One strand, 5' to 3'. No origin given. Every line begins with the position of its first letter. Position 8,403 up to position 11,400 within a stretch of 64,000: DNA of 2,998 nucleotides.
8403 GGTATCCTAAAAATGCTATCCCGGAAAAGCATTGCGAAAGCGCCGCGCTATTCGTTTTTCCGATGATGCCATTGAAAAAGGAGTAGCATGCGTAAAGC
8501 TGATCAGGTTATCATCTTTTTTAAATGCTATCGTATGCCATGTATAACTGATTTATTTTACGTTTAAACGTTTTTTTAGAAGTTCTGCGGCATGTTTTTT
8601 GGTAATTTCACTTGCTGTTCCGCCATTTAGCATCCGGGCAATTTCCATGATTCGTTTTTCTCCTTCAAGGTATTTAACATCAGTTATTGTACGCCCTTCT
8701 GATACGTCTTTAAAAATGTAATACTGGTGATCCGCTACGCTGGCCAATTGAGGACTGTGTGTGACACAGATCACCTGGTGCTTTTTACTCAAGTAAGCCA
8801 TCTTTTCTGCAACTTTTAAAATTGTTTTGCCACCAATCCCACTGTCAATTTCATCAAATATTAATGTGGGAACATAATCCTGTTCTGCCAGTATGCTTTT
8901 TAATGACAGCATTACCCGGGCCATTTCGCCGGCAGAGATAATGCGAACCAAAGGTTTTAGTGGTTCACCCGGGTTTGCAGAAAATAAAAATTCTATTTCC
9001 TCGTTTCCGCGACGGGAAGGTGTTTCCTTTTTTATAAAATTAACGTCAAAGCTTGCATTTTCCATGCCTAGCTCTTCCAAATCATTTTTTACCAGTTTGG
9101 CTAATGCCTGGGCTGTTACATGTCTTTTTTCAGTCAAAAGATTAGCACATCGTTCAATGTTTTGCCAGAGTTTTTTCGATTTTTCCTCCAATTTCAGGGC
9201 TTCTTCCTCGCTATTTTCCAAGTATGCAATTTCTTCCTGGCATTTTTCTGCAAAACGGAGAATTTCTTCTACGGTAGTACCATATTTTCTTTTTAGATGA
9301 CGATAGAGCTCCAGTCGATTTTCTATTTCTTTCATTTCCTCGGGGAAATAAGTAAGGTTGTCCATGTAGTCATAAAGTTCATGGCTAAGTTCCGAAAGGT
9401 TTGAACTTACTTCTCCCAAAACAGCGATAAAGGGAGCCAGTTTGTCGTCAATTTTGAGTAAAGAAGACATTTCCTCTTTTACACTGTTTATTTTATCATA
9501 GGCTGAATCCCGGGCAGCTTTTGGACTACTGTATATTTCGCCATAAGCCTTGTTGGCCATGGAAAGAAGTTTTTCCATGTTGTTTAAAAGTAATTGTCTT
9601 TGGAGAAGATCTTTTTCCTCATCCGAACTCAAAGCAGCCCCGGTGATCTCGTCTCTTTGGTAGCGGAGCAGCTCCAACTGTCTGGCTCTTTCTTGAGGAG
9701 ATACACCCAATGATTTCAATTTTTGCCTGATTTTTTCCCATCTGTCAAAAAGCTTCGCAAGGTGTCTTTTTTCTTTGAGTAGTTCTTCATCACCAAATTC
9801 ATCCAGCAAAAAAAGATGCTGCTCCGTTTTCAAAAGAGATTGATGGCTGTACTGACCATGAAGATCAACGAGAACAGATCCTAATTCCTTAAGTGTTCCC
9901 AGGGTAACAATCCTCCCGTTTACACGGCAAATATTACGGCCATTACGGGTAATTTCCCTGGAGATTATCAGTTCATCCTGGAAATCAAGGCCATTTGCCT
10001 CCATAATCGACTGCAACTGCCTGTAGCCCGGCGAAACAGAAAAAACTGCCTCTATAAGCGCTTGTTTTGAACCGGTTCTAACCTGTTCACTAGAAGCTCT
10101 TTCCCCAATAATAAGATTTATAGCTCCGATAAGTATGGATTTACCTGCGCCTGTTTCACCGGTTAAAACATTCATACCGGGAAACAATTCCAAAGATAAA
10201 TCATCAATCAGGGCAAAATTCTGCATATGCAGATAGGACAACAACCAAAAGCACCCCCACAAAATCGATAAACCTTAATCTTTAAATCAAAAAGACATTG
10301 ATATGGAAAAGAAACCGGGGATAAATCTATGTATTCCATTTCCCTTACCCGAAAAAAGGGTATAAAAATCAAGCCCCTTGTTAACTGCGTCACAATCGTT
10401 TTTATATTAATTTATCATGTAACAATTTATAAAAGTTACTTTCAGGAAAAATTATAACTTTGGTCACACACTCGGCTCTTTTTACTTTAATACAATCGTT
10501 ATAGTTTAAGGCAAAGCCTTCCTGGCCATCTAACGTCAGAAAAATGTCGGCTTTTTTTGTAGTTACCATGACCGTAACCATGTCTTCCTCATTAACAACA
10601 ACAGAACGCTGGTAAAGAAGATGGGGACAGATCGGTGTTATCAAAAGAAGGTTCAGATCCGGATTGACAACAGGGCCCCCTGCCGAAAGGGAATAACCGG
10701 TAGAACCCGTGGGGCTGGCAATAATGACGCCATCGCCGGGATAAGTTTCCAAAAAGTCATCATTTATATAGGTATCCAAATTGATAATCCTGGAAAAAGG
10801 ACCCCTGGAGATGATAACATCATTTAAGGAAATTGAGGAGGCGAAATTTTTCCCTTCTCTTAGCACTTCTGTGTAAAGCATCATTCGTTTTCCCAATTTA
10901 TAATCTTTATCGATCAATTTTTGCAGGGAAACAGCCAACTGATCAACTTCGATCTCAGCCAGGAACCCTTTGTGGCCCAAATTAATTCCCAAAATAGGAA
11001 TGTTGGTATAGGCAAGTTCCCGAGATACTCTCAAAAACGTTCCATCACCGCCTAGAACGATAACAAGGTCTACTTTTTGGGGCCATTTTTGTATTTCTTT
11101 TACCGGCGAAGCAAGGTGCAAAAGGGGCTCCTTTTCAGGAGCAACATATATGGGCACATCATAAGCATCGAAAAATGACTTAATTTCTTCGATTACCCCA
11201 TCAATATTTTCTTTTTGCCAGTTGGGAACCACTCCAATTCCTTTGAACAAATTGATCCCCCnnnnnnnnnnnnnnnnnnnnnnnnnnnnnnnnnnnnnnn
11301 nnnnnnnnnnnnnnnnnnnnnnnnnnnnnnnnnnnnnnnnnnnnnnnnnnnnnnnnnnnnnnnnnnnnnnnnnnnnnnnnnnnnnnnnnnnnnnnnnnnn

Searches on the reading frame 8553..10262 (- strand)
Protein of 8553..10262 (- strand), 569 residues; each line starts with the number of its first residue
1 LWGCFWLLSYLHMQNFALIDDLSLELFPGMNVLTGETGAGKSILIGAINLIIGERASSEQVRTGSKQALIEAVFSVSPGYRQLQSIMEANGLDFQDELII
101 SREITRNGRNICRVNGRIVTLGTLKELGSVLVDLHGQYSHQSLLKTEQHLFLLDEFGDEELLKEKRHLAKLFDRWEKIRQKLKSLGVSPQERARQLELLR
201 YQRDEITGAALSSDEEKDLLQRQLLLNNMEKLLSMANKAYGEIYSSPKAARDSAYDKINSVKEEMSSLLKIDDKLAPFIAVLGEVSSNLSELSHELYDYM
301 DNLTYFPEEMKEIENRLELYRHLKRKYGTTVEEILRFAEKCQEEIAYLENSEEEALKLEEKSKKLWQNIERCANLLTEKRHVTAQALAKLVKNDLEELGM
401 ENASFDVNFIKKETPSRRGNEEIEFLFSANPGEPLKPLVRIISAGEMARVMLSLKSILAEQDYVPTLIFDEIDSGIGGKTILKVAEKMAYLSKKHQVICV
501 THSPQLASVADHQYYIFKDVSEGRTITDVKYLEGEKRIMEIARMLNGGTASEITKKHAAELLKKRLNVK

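Call 4: search_protein_families(library=pfam, proteins=[window:8553-10262:-], max_evalue=0.01)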
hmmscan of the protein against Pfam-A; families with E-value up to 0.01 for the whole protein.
window:8553-10262:- (569 aa): 5 families
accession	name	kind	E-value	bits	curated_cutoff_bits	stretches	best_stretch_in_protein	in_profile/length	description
PF02463.25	SMC_N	-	7.3e-20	71.8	40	1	9-518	3-213/220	RecF/RecN/SMC N terminal domain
PF13476.12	AAA_23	-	2.2e-13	51.7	27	1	11-231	2-184/201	AAA domain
PF13304.12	AAA_21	-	1.3e-07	32.4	27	1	457-506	251-302/304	AAA domain, putative AbiEii toxin, Type IV TA system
PF12998.12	ING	-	0.00017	22.6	23.9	1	296-398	2-95/102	Inhibitor of growth proteins N-terminal histone-binding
PF13555.12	AAA_29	-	0.0061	16.7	27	0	11-52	4-46/61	P-loop containing region of AAA domain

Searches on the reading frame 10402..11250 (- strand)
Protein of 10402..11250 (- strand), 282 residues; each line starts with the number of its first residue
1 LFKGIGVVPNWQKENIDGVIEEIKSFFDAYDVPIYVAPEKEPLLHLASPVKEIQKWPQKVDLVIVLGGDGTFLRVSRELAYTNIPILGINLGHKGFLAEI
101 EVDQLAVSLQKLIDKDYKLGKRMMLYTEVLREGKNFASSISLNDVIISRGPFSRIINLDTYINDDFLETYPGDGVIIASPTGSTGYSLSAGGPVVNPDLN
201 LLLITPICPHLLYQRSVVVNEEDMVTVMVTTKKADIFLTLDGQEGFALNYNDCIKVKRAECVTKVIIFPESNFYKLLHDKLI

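Call 4: search_protein_families(library=pfam, proteins=[window:10402-11250:-], max_evalue=0.01)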
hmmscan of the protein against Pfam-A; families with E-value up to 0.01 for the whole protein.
window:10402-11250:- (282 aa): 4 families
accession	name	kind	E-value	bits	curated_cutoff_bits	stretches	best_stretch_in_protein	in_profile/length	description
PF20143.4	NAD_kinase_C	-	1.2e-32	112.8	23.7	1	142-266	1-124/126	ATP-NAD kinase C-terminal domain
PF01513.26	NAD_kinase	-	4.2e-20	72.8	25.5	1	56-117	69-130/130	ATP-NAD kinase N-terminal domain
PF00781.29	DAGK_cat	-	0.00016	21.7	23.6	1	18-91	17-89/125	Diacylglycerol kinase catalytic domain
PF00117.34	GATase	-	0.0082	16.3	22.8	0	47-94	30-83/190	Glutamine amidotransferase class-I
